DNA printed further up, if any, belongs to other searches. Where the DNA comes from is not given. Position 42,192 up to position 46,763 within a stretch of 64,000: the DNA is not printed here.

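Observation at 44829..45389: PolC retains its inserted proofreading domain but appears to have lost the DEDDh catalytic residues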

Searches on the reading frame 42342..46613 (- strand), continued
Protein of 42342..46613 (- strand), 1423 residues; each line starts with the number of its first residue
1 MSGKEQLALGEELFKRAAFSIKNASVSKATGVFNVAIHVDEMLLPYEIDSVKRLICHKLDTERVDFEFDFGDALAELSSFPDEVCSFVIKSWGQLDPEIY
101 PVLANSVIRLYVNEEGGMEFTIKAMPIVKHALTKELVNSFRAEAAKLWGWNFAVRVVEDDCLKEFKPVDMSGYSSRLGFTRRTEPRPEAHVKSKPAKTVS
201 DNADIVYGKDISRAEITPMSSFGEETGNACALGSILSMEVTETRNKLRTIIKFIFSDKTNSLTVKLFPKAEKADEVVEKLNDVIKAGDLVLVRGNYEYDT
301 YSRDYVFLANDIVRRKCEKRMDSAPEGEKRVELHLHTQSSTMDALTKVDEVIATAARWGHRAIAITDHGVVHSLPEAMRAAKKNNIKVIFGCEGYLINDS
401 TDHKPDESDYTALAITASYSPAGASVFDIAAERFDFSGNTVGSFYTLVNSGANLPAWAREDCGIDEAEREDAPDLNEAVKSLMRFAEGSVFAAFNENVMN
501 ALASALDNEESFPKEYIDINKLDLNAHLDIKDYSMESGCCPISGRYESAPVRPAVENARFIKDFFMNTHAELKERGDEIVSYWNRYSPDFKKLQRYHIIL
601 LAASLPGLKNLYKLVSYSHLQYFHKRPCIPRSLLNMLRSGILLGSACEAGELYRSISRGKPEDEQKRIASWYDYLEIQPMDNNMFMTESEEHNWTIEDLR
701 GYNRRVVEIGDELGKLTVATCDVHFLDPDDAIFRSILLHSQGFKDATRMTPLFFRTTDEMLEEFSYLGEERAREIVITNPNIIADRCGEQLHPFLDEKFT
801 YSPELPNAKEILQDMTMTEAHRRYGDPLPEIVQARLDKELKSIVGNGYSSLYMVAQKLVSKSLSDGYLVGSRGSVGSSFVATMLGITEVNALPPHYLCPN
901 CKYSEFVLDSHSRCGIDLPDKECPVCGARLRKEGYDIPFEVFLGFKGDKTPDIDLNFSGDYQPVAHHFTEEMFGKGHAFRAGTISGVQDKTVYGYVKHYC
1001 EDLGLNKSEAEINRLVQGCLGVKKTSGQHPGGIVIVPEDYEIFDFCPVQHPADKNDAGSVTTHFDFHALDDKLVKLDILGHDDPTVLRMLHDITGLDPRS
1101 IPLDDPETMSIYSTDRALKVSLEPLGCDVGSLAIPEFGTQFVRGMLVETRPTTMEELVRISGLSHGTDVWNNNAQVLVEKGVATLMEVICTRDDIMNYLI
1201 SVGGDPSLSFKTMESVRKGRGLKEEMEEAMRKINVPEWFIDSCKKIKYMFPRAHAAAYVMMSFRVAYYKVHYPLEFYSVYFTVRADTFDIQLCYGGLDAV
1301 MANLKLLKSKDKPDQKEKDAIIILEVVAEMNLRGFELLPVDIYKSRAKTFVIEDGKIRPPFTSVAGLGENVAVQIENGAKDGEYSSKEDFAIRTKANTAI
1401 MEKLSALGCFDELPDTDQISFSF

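Call 51: find_encoding_contigs(protein=P0075, flank=3000, max_places=2)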
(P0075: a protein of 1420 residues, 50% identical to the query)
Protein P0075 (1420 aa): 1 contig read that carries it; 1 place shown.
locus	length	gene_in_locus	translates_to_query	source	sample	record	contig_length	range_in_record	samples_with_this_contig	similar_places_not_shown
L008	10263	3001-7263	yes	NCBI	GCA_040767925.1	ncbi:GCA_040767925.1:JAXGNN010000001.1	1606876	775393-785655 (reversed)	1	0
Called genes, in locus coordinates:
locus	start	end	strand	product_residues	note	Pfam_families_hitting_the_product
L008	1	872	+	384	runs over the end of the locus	PF02670:DXP_reductoisom, PF08436:DXP_redisom_C, PF13288:DXPR_C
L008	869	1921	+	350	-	PF02163:Peptidase_M50, PF13180:PDZ_2 (weak), PF17820:PDZ_6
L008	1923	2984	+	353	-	PF04551:GcpE, PF26540:GcpE_C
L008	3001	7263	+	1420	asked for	PF02811:PHP, PF07733:DNA_pol3_alpha, PF17657:DNA_pol3_finger, PF14579:HHH_6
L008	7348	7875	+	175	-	PF19640:DUF6143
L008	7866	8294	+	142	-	-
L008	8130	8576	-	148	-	-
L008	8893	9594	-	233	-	PF00005:ABC_tran, PF13401:AAA_22 (faint)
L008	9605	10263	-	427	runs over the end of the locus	PF02687:FtsX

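Call 52: find_encoding_contigs(protein=P0002, flank=3000, max_places=2)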
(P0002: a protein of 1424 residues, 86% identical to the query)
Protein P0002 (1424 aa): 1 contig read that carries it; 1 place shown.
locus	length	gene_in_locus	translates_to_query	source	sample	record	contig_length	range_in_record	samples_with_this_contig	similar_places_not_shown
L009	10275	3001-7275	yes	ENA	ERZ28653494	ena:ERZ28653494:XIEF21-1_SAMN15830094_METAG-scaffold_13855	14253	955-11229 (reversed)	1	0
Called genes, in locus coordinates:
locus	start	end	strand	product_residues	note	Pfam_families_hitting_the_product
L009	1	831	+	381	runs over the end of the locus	PF02670:DXP_reductoisom, PF08436:DXP_redisom_C, PF13288:DXPR_C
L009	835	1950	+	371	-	PF02163:Peptidase_M50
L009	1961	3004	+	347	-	PF04551:GcpE, PF26540:GcpE_C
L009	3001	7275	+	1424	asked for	PF02811:PHP, PF07733:DNA_pol3_alpha, PF17657:DNA_pol3_finger, PF14579:HHH_6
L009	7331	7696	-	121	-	PF00392:GntR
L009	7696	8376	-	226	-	PF13346:ABC2_membrane_5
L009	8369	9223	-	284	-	PF00005:ABC_tran, PF13304:AAA_21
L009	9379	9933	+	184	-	PF04014:MazE_antitoxin, PF15714:SpoVT_C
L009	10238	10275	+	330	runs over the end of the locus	?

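Call 61: list_cluster_members(proteins=[P0038, P0058, P0042, P0074, P0065, P0066, P0030, P0061, P0084, P0094])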
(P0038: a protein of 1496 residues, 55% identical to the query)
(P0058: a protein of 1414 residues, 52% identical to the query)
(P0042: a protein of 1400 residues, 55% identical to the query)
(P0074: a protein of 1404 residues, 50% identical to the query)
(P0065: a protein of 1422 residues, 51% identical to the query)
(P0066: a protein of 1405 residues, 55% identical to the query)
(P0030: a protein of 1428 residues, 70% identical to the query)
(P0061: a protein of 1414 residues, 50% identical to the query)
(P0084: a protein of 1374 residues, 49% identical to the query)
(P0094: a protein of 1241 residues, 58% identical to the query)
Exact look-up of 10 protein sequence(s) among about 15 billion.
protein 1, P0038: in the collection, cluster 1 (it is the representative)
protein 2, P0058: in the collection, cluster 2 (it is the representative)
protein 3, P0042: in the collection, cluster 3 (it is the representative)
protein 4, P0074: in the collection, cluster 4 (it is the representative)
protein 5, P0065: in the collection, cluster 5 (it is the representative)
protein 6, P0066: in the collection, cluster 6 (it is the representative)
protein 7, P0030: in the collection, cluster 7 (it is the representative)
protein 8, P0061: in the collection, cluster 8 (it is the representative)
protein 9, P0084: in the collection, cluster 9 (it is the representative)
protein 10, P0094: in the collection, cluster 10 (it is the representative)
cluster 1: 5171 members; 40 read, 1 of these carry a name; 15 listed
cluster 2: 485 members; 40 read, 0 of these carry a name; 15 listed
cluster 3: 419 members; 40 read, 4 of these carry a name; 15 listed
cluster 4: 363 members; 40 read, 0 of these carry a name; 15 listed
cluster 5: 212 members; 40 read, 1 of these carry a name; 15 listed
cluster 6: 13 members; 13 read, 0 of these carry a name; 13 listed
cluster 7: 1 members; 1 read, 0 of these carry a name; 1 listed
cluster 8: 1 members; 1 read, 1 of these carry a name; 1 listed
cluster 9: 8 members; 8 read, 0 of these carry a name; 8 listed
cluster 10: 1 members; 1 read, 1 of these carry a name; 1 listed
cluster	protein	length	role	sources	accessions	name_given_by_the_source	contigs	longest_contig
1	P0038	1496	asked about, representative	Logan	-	-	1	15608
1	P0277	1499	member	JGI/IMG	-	DNA polymerase-3 subunit alpha (Gram-positive type)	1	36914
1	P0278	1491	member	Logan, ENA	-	-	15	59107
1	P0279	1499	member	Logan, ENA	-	-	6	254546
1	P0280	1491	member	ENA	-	-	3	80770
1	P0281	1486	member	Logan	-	-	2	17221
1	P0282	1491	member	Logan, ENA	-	-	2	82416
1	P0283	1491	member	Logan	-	-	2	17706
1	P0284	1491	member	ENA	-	-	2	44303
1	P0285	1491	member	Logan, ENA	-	-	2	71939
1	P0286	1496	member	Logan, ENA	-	-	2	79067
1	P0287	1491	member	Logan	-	-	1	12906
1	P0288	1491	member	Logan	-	-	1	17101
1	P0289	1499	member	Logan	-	-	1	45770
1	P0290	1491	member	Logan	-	-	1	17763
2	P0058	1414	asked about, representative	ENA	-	-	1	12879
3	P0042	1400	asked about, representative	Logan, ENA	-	-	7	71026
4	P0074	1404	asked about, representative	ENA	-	-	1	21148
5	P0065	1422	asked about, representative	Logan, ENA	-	-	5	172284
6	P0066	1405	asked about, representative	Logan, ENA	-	-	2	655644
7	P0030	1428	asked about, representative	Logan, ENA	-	-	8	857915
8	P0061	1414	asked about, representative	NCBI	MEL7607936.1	MAG: PolC-type DNA polymerase III [Bacillota bacterium]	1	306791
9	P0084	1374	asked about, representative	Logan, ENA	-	-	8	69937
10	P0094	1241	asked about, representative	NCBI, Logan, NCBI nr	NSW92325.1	MAG: PolC-type DNA polymerase III [Firmicutes bacterium] | PolC-type DNA polymerase III [Bacillota bacterium]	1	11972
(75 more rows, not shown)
